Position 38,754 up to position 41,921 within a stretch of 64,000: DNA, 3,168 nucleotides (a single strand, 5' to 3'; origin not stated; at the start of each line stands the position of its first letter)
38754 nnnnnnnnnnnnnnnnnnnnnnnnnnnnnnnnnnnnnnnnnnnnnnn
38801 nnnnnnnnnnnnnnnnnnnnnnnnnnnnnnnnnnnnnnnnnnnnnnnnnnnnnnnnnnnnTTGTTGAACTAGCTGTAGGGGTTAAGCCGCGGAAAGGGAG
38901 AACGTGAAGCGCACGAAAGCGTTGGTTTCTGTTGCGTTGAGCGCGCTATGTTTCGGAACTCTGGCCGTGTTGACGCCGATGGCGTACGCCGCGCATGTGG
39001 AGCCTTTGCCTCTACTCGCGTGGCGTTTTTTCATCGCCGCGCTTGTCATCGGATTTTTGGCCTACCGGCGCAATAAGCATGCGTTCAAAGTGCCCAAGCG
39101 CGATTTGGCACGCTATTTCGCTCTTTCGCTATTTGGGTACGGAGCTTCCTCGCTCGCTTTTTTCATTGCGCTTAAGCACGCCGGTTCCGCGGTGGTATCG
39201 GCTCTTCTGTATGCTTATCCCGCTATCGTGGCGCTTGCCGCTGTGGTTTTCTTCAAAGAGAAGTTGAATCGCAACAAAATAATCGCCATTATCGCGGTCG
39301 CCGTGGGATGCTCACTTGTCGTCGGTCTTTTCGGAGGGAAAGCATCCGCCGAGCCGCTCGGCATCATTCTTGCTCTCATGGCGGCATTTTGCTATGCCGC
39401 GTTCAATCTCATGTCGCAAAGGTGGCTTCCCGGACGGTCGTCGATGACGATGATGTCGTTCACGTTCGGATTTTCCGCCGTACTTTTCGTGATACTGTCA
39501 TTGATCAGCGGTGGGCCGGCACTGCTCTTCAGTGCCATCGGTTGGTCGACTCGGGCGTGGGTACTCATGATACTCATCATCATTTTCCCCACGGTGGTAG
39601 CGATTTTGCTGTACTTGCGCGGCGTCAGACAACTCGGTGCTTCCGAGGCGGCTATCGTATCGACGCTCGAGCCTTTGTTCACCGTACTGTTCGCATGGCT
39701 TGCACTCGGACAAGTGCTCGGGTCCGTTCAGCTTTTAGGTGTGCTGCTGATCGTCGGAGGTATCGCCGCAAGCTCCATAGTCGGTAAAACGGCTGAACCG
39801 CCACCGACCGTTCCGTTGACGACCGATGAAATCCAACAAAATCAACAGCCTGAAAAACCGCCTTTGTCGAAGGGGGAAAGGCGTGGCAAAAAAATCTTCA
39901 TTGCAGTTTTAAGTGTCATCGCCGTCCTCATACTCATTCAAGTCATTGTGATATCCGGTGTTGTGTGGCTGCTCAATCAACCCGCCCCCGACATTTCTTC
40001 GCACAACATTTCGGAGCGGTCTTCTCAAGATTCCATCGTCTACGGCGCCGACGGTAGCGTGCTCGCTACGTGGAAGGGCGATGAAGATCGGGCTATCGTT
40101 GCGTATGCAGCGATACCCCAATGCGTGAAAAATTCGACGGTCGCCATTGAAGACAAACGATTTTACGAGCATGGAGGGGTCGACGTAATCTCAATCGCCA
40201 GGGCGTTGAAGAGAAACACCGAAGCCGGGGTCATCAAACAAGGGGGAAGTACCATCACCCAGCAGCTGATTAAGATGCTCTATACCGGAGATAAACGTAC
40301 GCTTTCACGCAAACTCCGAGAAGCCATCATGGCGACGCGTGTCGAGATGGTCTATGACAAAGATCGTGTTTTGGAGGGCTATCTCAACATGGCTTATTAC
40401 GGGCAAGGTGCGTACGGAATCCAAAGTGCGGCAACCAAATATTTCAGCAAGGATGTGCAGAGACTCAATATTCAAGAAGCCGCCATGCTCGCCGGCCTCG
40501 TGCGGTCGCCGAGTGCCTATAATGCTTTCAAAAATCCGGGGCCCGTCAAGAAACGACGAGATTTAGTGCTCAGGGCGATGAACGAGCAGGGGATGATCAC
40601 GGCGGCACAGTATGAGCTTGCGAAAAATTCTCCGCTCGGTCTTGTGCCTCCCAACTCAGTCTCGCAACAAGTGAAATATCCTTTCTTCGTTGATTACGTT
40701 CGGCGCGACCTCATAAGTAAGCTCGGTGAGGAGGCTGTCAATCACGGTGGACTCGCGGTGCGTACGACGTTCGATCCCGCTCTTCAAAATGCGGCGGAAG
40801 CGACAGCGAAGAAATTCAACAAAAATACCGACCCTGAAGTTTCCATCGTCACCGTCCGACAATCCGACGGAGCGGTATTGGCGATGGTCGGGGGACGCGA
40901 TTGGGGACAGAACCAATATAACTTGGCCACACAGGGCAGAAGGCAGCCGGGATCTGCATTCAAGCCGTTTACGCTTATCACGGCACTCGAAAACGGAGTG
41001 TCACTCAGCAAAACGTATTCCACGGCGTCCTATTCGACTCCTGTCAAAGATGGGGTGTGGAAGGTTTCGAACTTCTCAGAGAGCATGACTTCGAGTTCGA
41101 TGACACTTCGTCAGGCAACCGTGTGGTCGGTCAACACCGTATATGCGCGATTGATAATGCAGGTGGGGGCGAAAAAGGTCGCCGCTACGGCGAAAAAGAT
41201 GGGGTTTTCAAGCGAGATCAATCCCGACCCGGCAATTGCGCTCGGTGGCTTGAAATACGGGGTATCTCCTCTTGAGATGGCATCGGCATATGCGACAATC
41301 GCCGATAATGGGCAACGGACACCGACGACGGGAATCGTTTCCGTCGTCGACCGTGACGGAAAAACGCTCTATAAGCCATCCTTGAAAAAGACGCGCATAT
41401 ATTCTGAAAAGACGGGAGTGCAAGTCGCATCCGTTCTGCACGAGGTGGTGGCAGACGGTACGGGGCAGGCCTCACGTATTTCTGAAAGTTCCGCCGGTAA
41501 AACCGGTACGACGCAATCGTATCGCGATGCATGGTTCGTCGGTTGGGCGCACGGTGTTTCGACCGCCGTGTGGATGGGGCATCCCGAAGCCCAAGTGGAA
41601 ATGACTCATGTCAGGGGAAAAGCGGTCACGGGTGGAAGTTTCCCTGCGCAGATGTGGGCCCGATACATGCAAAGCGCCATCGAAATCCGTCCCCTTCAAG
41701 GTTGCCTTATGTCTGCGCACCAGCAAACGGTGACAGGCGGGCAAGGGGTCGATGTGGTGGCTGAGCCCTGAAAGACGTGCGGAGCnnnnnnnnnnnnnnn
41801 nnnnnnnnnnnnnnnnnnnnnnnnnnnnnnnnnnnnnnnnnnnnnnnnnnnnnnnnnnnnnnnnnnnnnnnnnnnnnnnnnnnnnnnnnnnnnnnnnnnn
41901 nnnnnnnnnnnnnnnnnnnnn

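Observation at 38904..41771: Single 955-aa ORF fusing an EamA/DMT 10-TM transporter domain to a class A penicillin-binding protein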

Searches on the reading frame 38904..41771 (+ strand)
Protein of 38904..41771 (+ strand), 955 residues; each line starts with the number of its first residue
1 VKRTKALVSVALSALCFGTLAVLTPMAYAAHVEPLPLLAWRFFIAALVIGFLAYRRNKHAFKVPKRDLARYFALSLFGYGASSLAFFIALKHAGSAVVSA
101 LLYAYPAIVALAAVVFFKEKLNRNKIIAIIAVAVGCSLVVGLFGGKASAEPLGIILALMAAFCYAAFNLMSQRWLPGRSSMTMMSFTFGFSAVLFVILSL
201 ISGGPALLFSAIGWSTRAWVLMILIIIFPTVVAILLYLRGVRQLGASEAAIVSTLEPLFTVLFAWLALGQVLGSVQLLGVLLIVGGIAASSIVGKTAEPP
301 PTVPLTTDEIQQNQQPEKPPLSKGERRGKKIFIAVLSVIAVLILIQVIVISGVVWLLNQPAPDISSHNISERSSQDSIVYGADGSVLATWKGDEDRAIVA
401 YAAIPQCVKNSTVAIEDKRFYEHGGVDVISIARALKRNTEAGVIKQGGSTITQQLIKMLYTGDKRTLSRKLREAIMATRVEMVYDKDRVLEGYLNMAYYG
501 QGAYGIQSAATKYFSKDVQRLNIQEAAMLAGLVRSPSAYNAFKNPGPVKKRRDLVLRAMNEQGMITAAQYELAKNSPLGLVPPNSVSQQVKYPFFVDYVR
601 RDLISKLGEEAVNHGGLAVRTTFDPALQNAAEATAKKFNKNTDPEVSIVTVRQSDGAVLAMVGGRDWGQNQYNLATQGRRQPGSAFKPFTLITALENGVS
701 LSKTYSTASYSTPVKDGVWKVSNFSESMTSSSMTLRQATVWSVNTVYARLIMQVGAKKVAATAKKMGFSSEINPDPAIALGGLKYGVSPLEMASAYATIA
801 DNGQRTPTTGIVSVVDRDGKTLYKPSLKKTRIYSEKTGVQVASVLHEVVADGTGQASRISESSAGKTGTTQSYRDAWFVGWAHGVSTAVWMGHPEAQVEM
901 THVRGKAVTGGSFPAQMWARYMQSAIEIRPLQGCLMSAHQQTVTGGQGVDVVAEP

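Call 3: search_protein_families(library=pfam, proteins=[window:38904-41771:+], max_evalue=0.01)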
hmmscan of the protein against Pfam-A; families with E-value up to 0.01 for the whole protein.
window:38904-41771:+ (955 aa): 4 families
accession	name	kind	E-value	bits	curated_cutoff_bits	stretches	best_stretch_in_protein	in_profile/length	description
PF00912.28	Transgly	-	6.1e-63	211.9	27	1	384-559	2-177/178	Transglycosylase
PF00892.27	EamA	-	4.9e-37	127.7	28.2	2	152-290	2-133/135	EamA-like transporter family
PF00905.27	Transpeptidase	-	1.4e-31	110.3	22.1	1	647-884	2-267/299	Penicillin binding protein transpeptidase domain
PF03151.22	TPT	-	4.8e-05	23.3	30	1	241-292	86-137/291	Triose-phosphate Transporter family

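Call 4: search_protein_families(library=ncbifam, proteins=[window:38904-41771:+], max_evalue=0.01)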
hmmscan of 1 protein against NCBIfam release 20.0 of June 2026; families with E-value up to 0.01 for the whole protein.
window:38904-41771:+ (955 aa): 25 families
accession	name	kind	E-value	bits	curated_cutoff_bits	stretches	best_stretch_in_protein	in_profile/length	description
TIGR02074.1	PBP_1a_fam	subfamily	6.8e-156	520.2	508.75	1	396-926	2-533/535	PBP1A family penicillin-binding protein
NF051885.1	tranpepglycosPbpC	equivalog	3.5e-134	448.8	900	1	327-932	4-600/632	multimodular transpeptidase-transglycosylase PbpC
TIGR02071.1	PBP_1b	equivalog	7.5e-122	407.9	717.75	1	393-925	144-682/729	penicillin-binding protein 1B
NF007061.0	PRK09506.1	equivalog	3.7e-95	319.4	1120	1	393-905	208-731/825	bifunctional glycosyl transferase/transpeptidase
TIGR02073.1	PBP_1c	equivalog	3.7e-86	290.3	494.2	1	371-908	6-531/728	penicillin-binding protein 1C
NF011423.0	PRK14850.1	equivalog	9.3e-83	278.9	1275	1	394-903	155-675/764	penicillin-binding protein 1b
NF008643.0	PRK11636.1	equivalog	3.9e-78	263.6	1263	3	335-636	6-304/850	peptidoglycan glycosyltransferase/peptidoglycan DD-transpeptidase MrcA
NF038272.1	strep_PBP1A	exception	3.6e-74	250.2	1075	1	330-875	6-563/658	penicillin-binding protein PBP1A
NF038276.1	strep_PBP2A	exception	5.7e-67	226.5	1100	1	337-897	41-612/716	penicillin-binding protein PBP2A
NF038274.1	strep_PBP1B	exception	1.9e-58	198.5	1225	2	367-558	54-249/745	penicillin-binding protein PBP1B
NF008414.0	PRK11240.1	equivalog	3.2e-47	161.1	1121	1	375-896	41-541/774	peptidoglycan glycosyltransferase PbpC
TIGR02070.1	mono_pep_trsgly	equivalog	1.5e-41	142.3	182.65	1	395-561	54-220/224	monofunctional biosynthetic peptidoglycan transglycosylase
NF010008.0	PRK13481.1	equivalog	8.3e-39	133.5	270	1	395-573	79-263/269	glycosyltransferase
TIGR00950.1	2A78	equivalog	1.3e-28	100.2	230.2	1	18-286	2-262/264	carboxylate/amino acid/amine transporter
TIGR03423.1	pbp2_mrdA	equivalog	1.1e-19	70.5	455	2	671-775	296-397/593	penicillin-binding protein 2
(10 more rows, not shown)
